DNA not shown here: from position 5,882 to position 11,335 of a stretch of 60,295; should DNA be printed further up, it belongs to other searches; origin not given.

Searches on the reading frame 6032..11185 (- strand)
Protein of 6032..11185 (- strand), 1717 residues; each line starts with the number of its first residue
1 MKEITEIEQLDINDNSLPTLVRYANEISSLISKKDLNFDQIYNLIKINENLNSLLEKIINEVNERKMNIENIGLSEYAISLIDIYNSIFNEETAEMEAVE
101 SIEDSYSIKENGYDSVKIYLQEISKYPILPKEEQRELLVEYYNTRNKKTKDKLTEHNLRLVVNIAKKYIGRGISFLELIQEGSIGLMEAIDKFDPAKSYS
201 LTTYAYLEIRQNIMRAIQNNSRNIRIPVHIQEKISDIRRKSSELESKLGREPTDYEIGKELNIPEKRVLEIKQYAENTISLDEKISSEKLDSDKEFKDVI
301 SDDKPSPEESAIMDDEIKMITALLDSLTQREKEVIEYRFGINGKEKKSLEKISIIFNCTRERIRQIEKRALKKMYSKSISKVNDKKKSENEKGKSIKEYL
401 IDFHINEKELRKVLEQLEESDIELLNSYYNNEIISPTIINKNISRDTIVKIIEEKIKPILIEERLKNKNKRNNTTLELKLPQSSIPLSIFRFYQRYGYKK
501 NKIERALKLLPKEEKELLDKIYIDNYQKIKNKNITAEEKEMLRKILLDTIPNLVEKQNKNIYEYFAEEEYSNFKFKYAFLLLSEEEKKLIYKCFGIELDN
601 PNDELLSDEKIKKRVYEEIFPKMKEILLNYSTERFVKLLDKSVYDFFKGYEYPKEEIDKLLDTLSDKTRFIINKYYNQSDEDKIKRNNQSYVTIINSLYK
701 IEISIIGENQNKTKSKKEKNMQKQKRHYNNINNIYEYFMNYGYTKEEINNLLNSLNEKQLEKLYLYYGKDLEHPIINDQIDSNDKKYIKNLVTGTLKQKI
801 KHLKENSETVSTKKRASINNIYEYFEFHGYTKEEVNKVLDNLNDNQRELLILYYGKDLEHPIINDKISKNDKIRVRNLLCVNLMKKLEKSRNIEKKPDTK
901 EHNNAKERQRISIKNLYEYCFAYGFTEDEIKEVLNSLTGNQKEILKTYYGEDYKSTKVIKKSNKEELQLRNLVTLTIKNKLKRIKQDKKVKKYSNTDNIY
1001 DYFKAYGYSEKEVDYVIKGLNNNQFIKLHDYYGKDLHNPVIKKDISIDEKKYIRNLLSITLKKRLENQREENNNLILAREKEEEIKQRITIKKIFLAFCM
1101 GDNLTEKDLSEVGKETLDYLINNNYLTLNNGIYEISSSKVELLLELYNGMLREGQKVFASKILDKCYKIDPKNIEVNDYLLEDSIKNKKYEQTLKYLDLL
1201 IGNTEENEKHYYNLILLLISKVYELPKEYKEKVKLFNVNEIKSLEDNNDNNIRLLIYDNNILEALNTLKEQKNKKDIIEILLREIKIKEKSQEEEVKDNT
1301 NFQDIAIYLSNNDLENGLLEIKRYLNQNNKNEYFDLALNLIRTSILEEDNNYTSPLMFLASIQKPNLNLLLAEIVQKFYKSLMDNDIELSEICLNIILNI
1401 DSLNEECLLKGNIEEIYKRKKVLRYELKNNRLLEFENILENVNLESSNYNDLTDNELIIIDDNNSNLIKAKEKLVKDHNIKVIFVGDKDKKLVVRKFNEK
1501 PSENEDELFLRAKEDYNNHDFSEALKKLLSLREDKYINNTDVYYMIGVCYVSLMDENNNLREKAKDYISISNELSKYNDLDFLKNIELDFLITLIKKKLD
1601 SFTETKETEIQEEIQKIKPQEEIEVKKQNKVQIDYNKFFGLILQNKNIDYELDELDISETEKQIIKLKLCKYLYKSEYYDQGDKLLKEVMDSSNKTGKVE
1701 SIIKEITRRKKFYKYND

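Call 25: search_protein_families(library=pfam, proteins=[window:6032-11185:-], max_evalue=0.001)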
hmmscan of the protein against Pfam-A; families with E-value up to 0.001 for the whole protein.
window:6032-11185:- (1717 aa): 9 families
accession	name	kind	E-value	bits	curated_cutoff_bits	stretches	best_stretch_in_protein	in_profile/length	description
PF04545.22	Sigma70_r4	-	3.4e-22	78.1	24.1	1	323-374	1-48/50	Sigma-70, region 4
PF04542.20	Sigma70_r2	-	4.8e-16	58.8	24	1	154-222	2-70/71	Sigma-70 region 2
PF04539.22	Sigma70_r3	-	3.3e-15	56.4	25.3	1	232-310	1-77/78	Sigma-70 region 3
PF08281.18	Sigma70_r4_2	-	8.6e-07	29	25.7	0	833-861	2-30/54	Sigma-70, region 4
PF00140.25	Sigma70_r1_2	-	3.6e-05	24.1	22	1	114-137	1-24/34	Sigma-70 factor, region 1.2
PF18039.7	UBA_6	-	5.8e-05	23.5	23.5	0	1001-1023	6-28/42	UBA-like domain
PF10440.15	WIYLD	-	0.00029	21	27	0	1000-1020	12-32/61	Ubiquitin-binding WIYLD domain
PF07499.19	RuvA_C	-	0.00035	21.4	24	0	829-844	14-31/47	RuvA, C-terminal domain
PF23053.1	UBA_N4BP1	-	0.00084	19.5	27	0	1000-1017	7-24/45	N4BP1, UBA-like domain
